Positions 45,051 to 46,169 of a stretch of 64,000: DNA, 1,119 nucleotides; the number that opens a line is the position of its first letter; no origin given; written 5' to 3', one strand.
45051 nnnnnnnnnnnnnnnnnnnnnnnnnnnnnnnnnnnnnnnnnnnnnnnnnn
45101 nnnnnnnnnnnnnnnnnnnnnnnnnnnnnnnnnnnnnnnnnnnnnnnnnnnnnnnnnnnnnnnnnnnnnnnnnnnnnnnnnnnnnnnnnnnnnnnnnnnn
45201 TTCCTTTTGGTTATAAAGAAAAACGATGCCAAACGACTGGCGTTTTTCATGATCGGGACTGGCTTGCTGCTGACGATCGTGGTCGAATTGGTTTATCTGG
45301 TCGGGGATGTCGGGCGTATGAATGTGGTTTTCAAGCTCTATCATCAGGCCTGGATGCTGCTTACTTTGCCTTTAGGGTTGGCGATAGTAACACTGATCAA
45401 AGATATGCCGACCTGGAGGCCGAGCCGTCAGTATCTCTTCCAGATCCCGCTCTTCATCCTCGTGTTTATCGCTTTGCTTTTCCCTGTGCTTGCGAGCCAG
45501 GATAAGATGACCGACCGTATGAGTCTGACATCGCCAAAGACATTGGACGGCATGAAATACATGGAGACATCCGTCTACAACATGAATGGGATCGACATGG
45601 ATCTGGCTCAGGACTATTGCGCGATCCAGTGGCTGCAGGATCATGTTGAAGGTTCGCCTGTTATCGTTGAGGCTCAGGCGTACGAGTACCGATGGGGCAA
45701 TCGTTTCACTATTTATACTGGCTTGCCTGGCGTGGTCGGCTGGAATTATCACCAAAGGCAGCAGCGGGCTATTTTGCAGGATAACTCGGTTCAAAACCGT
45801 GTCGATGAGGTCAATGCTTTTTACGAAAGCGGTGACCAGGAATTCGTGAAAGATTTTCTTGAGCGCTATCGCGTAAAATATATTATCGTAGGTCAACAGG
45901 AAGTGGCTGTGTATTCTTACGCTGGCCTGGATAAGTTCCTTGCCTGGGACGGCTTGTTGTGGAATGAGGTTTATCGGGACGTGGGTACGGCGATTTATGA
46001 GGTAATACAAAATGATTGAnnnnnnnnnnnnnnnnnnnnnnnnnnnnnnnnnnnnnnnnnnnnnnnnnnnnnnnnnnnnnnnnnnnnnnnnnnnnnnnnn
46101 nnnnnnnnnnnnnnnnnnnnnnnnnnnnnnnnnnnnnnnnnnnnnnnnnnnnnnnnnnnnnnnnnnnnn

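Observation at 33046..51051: About 18-kb translationally coupled lepA-to-cmk array encoding a GT-C-like/DUF2298 membrane machine of unknown function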

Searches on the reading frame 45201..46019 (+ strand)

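Call 26: search_protein_families(library=pfam, proteins=[window:45201-46019:+], max_evalue=10)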
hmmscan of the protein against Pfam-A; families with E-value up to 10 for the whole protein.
window:45201-46019:+ (272 aa): 3 families
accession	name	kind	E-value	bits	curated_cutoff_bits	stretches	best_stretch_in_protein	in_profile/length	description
PF10060.15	DUF2298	-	2.6e-10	40.3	27.8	1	4-54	434-488/488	Uncharacterized membrane protein (DUF2298)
PF18915.5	DUF5667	-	0.04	14.8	27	1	186-226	26-66/99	Domain of unknown function (DUF5667)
PF23912.1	DUF7254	-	0.12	13.1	27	1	204-238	51-85/101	Domain of unknown function (DUF7254)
